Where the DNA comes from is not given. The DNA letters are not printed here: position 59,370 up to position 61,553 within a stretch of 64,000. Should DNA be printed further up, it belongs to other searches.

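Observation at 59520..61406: TssB and TssC fused into one polypeptide through a low-complexity linker, with a shortened TssC part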

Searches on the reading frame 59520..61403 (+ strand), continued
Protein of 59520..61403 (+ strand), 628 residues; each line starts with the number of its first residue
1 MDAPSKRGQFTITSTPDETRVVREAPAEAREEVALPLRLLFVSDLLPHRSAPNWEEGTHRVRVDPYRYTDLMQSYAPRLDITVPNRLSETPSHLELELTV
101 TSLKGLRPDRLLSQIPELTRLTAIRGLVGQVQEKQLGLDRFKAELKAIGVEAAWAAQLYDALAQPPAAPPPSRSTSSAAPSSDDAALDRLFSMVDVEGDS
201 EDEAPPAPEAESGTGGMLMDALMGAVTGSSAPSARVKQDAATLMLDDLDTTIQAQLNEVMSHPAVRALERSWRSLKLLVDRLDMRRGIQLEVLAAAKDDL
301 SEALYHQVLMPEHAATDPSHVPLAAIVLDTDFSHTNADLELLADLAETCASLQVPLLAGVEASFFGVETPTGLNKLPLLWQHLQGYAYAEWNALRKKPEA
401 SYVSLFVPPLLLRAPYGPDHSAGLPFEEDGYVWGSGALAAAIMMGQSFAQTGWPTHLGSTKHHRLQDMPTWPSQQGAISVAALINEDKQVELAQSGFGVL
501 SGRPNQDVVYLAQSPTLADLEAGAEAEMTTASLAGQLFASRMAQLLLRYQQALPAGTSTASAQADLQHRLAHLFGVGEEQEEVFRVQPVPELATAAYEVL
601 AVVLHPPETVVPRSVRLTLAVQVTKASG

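Call 13: find_encoding_contigs(protein=P0043, flank=10000, max_places=1)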
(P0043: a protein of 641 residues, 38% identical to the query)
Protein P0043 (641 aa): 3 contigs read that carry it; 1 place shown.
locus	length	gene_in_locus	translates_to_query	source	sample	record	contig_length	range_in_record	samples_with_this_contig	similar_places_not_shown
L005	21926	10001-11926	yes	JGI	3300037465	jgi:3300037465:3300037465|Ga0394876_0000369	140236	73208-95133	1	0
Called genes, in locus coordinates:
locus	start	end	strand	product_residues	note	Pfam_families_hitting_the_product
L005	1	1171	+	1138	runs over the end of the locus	PF20148:DUF6531, PF05593:RHS_repeat, PF25023:TEN_YD-shell, PF05593:RHS_repeat, PF25023:TEN_YD-shell, PF05593:RHS_repeat (weak), PF25023:TEN_YD-shell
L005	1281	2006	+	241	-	PF13513:HEAT_EZ (faint), PF02985:HEAT (faint), PF13646:HEAT_2, PF03130:HEAT_PBS (weak), PF13646:HEAT_2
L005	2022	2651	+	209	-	PF14124:DUF4291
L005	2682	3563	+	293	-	-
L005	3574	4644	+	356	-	PF09937:DUF2169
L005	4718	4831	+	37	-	-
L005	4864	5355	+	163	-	-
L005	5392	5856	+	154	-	-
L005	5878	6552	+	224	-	-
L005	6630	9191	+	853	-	PF08487:VIT, PF00092:VWA, PF13519:VWA_2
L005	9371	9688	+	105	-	PF11429:Colicin_D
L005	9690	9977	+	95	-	PF09204:Colicin_immun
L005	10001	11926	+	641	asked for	PF05591:T6SS_VipA, PF05943:VipB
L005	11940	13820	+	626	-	PF16697:Yop-YscD_cpl (weak), PF00498:FHA, PF16697:Yop-YscD_cpl, PF01464:SLT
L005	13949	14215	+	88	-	-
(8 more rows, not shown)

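Call 14: find_encoding_contigs(protein=P0069, flank=10000, max_places=1)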
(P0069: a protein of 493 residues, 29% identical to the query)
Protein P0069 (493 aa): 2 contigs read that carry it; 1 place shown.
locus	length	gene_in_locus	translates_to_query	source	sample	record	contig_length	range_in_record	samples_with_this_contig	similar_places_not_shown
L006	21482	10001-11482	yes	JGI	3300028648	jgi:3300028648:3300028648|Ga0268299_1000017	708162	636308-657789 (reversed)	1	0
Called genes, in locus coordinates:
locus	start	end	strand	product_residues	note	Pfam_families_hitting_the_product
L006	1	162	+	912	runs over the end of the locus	PF13191:AAA_16 (weak), PF23569:NBD_SMAX1, PF00004:AAA, PF17871:AAA_lid_9, PF00004:AAA (weak), PF07724:AAA_2, PF07728:AAA_5, PF10431:ClpB_D2-small, +4 more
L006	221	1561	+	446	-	PF14559:TPR_19, PF13424:TPR_12, PF13414:TPR_11, PF13432:TPR_16, PF13414:TPR_11, PF14559:TPR_19, PF13489:Methyltransf_23, PF08241:Methyltransf_11, +23 more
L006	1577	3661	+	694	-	PF05954:Phage_GPD, PF04717:Phage_base_V, PF20093:DUF6484 (weak), PF22178:Gp5_trimer_C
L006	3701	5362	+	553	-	-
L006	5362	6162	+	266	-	-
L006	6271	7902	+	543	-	PF00498:FHA, PF20232:T6SS_FHA_C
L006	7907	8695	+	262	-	PF13672:PP2C_2, PF07228:SpoIIE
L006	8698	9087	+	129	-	PF14107:DUF4280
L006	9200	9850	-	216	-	PF02798:GST_N, PF13417:GST_N_3, PF13409:GST_N_2, PF00043:GST_C (weak)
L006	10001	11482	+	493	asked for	PF05591:T6SS_VipA, PF05943:VipB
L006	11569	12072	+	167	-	PF00111:Fer2, PF01799:Fer2_2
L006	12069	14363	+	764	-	PF20256:MoCoBD_2, PF02738:MoCoBD_1, PF20256:MoCoBD_2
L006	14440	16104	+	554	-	PF01663:Phosphodiest, PF00884:Sulfatase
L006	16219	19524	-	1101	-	PF08447:PAS_3 (faint), PF08448:PAS_4 (faint), PF13188:PAS_8 (weak), PF00989:PAS (weak), PF13426:PAS_9 (weak), PF00512:HisKA, PF02518:HATPase_c, PF00072:Response_reg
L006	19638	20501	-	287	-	PF00215:OMPdecase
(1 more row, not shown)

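Call 15: find_encoding_contigs(protein=P0059, flank=10000, max_places=1)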
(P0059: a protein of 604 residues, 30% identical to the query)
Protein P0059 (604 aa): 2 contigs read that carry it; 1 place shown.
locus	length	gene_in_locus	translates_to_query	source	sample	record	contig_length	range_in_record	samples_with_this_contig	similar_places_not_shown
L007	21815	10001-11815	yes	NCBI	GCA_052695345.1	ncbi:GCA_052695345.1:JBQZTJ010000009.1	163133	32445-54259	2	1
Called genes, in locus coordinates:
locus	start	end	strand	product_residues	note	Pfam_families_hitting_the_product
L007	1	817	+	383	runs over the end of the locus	PF01408:GFO_IDH_MocA, PF02894:GFO_IDH_MocA_C, PF22725:GFO_IDH_MocA_C3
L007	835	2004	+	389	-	PF06187:DUF993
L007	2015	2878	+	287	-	PF01261:AP_endonuc_2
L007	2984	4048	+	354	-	PF17761:DUF1016_N, PF06250:YhcG_C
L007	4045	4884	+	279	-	PF00248:Aldo_ket_red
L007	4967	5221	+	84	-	PF07362:CcdA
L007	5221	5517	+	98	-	PF01845:CcdB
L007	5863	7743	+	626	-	PF06812:ImpA_N, PF16989:T6SS_VasJ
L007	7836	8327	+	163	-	PF05591:T6SS_VipA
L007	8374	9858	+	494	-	PF05943:VipB, PF18945:VipB_2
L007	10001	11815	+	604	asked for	PF05591:T6SS_VipA, PF05943:VipB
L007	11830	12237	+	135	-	PF04965:GPW_gp25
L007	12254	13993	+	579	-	PF05947:T6SS_TssF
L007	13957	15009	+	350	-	PF06996:T6SS_TssG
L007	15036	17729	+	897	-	PF02861:Clp_N, PF13191:AAA_16 (weak), PF23569:NBD_SMAX1 (weak), PF00004:AAA, PF17871:AAA_lid_9, PF07724:AAA_2, PF07728:AAA_5, PF10431:ClpB_D2-small, +2 more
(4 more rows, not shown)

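Call 25: search_solved_structures(query=A1, max_evalue=0.01, show_alignments=2)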
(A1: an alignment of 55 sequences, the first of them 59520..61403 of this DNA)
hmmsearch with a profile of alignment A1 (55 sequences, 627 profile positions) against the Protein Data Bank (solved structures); distinct sequences matched with E-value up to 0.01: 18.
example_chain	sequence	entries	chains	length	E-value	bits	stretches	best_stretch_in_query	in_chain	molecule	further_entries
5mxn_A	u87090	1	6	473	5.6e-83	282.7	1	186-586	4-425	Type VI secretion protein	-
5ojq_A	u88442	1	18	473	5.9e-83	282.7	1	186-586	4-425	Type VI secretion protein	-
3j9g_B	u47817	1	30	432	6.9e-80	272.5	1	231-586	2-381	VipB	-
5myu_A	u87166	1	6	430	6.9e-80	272.5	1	231-586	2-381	Type VI secretion system protein ImpC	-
5urw_1B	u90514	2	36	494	3e-79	270.4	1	177-586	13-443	TssC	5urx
9n4v_A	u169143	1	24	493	2.4e-72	247.6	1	185-606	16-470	DUF877 family protein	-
5n8n_B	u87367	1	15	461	8.8e-71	242.5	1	211-575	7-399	EvpB family type VI secretion protein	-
3j9o_B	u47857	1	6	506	4.4e-43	150.9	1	184-576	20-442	Intracellular growth locus protein B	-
5urw_1A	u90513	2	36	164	3.7e-26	95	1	22-166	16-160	TssB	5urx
5ojq_a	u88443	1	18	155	9.9e-25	90.3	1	25-160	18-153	VipA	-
5mxn_a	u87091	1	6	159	7.4e-24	87.4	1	26-162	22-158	Type VI secretion protein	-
9n4v_B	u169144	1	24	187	1.8e-22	82.8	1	17-181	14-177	Type VI secretion system contractile sheath small subunit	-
3j9g_A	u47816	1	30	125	9.4e-22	80.5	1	25-130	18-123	VipA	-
5myu_a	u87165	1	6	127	2.6e-21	79.1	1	23-130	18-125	Uncharacterized protein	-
4uqz_B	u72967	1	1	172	1.3e-19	73.4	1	29-171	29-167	HSIB1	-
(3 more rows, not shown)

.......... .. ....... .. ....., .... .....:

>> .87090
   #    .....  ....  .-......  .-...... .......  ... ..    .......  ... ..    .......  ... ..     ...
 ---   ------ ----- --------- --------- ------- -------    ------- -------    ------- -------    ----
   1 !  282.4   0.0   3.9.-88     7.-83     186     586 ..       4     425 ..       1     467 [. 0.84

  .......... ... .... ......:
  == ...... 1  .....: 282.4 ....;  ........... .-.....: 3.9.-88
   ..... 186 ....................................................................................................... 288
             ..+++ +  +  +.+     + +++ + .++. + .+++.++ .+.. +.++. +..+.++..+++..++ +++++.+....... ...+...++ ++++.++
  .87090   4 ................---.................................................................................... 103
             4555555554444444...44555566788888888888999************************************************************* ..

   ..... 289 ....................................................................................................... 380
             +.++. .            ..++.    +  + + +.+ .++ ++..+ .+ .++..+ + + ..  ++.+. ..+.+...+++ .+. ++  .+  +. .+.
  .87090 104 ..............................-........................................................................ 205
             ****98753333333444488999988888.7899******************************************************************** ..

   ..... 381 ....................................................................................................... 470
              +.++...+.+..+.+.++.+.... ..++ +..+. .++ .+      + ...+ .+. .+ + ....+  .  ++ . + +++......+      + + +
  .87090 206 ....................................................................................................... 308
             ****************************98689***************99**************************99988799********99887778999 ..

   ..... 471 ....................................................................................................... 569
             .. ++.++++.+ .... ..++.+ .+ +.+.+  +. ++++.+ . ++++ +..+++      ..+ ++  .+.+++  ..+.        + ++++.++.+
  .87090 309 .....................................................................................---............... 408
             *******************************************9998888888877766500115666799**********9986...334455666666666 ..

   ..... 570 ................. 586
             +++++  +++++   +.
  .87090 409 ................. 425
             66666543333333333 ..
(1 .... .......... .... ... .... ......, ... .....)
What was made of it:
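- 60066..60110 (+): Conserved motif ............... (aa 183-197), homolog of the N-terminal TssC helix that recruits ClpV. Aligns to VipB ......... in the profile search (call 25).
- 61077..61403 (+): Divergent C-terminal domain (aa 520-628), equivalent to the TssC gpW/gp25-like domain with the terminal beta-strands. Even so, the profile alignment runs to chain residue 425-470 of 473-493 (call 25).
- Profile alignment covers VipB residues 4-425 of 473 and the 9n4v_A TssC homolog (deposited as 'DUF877 family protein') residues 16-470 of 493 (call 25).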

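Call 27: find_related_loci(query=A1, collection=genome_contigs, flank=10000)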
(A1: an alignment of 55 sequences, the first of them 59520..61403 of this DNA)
Query A1 (628 aa) in genome_contigs; peptide patterns used: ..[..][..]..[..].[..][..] (x = any residue, [..] = any of these).
180 stretches matched a pattern; 148 encode a relative of the query (tblastn E <= 1e-3); the best 80 are kept; 79 distinct loci.
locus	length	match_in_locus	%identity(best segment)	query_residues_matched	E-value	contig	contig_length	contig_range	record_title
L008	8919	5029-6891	42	10-628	6e-129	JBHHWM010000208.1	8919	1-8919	MAG: Rhodothermales bacterium isolate S.2_sp2_bin.19 NODE_1171_length_8919_cov_11.120600, whole genome shotgun sequence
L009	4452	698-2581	41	8-625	2e-126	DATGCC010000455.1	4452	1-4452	MAG TPA_asm: Rhodothermales bacterium isolate SMAG_U9638 k141_322043, whole genome shotgun sequence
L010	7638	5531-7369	42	10-626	1e-123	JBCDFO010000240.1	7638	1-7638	MAG: Bacteroidota bacterium isolate P01_H01_bin.110 k141_1115153_length_7638_cov_55.3836, whole genome shotgun sequence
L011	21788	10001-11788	40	12-627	5e-115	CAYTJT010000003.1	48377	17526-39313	MAG TPA_asm: uncultured Rhodothermales bacterium isolate SRP063590_co1_118 genome assembly, contig: NODE_647_length_4837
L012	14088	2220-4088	41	12-623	6e-115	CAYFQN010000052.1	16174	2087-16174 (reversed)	MAG TPA_asm: uncultured Rhodothermales bacterium isolate ERP107533_co1_159 genome assembly, contig: NODE_2930_length_161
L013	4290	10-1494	47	149-625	4e-112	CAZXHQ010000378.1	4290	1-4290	MAG TPA_asm: uncultured Rhodothermales bacterium isolate SRP284430_co1_215 genome assembly, contig: NODE_19909_length_42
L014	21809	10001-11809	39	4-626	1e-108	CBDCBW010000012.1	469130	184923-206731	MAG: Rhodothermales bacterium isolate 149c5dc1-c7b6-47bf-b7d0-e1449b084a4c genome assembly, contig: contig_12, whole gen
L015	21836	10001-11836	38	35-625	4e-105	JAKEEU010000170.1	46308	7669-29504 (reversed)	MAG: candidate division KSB1 bacterium isolate PMV_1_maxbin.001 PMV_1_maxbin.001.k101_688982, whole genome shotgun seque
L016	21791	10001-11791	37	12-620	1e-104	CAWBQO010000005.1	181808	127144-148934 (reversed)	MAG: uncultured Bacteroidetes bacterium isolate MFD01721.bin.1.71 genome assembly, contig: contig_59221, whole genome sh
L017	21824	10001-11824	40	1-626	3e-120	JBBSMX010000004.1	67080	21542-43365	MAG: Rhodothermales bacterium isolate LS5_sbin.43 LS5_sbin.43_K_855035_L_67080_cov_29.0000, whole genome shotgun sequenc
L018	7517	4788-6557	33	10-625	2e-79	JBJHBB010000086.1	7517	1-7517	MAG: Rhodothermales bacterium isolate SF2967_J5348.semibin_refined.142_sub NODE_9509_length_7517_cov_0.890663, whole gen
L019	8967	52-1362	39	180-626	9e-73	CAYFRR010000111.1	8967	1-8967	MAG TPA_asm: uncultured Rhodothermales bacterium isolate ERP107533_co1_148 genome assembly, contig: NODE_8635_length_896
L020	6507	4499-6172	28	35-599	5e-66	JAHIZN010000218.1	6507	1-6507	MAG: bacterium isolate Modern_marine.mb.176 Modern_marine.mb.176_k141_1085231, whole genome shotgun sequence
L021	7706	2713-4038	29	6-435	2e-58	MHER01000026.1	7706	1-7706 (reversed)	MAG: Nitrospirae bacterium RIFCSPLOW2_12_42_9 rifcsplowo2_12_sub10_scaffold_1317, whole genome shotgun sequence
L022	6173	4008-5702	29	12-557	6e-58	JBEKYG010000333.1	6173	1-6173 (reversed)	MAG: Acidobacteriota bacterium isolate SPRUCE 66 SPRUCE_66_333, whole genome shotgun sequence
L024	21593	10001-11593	30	31-556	2e-54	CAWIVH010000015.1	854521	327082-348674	MAG: uncultured Acidobacteriota bacterium isolate MFD02979.bin.1.204 genome assembly, contig: contig_49447, whole genome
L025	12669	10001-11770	23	35-622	5e-54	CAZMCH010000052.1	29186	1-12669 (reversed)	MAG TPA_asm: uncultured bacterium isolate binchicken_co274_484 genome assembly, contig: NODE_4085_length_29186_cov_5.439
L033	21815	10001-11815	28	11-625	9e-44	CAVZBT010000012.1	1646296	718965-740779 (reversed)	MAG: uncultured Acidobacteriota bacterium isolate MFD00905.bin.2.153 genome assembly, contig: contig_4865, whole genome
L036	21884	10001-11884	40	5-627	4e-119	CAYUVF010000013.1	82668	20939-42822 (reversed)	MAG TPA_asm: uncultured Rhodothermales bacterium isolate binchicken_co17_426 genome assembly, contig: NODE_910_length_82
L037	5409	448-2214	25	3-575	1e-43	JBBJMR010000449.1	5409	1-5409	MAG: Polyangiaceae bacterium isolate RUP_SRG_27 NODE_48855_length_5409_cov_6.947142, whole genome shotgun sequence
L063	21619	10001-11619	27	59-547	5e-35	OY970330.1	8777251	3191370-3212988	MAG: Thermoanaerobaculaceae bacterium isolate MFD05537.bin.c.1 genome assembly, chromosome: 1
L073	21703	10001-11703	27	59-570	2e-41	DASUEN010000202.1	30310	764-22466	MAG TPA_asm: Thermoanaerobaculia bacterium isolate SMAG_U1354 k141_439325, whole genome shotgun sequence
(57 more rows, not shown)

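Call 33: predict_structure(alignment_id=A1)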
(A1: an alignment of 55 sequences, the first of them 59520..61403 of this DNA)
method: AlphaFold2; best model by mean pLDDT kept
length: 628 residues; sequences in the alignment: 55
mean_pLDDT: 86.9   pTM: 0.83
mean pLDDT of the five models: 86.9, 86.2, 84.6, 84.6, 84.0
residues with pLDDT >= 90: 474; 70-90: 48; 50-70: 37; < 50: 69
segments of 3 or more residues with pLDDT < 50: 1-8, 24-31, 176-178, 180-183, 192-220, 222-236
pLDDT, mean of each block of 10 residues (from residue 1): 45 72 51 80 96 96 97 96 96 97 96 96 96 94 95 92 79 56 49 43 42 41 43 55 94 97 97 98 97 98 98 92 97 98 98 98 97 95 95 96 98 95 91 98 96 87 91 97 97 96 97 91 63 94 94 95 96 91 95 96 95 92 87
secondary structure, 60 per line:
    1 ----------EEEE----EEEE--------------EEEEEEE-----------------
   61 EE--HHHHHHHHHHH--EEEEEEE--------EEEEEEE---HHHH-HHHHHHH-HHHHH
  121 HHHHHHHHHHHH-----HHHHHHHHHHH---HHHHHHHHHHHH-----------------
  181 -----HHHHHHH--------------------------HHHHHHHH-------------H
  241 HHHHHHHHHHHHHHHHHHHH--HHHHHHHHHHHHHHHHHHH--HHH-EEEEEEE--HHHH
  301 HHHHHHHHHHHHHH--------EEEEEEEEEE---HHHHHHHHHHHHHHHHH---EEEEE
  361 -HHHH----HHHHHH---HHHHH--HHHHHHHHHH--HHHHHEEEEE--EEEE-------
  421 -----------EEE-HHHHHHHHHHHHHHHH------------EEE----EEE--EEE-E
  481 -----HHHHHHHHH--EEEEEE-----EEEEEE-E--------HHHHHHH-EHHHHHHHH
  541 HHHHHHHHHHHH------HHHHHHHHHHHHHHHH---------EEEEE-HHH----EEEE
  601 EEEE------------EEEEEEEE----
elements in order: E11-14 E19-22 E37-43 H65-75 E78-84 E93-99 H103-106 H108-114 H116-132 H138-148 H152-163 H186-192 H219-226 H240-260 H263-281 E288-294 H297-314 E323-332 H336-352 E356-360 H362-365 H370-375 H379-383 H386-395 H398-402 E403-407 E410-413 E432-434 H436-451 E464-466 E471-473 E476-478 H486-494 E497-502 E508-513 H524-530 H533-552 H559-574 E584-588 E597-604 E617-624
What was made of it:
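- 60066..60110 (+): AF2 places a helix at 186-192 (call 33).
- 61077..61403 (+): Helices 533-552 and 559-574 and strands 584-588, 597-604 and 617-624 are modelled confidently (call 33).
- AF2 pLDDT 86.9, pTM 0.83 (call 33). The model is high-confidence (call 33).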
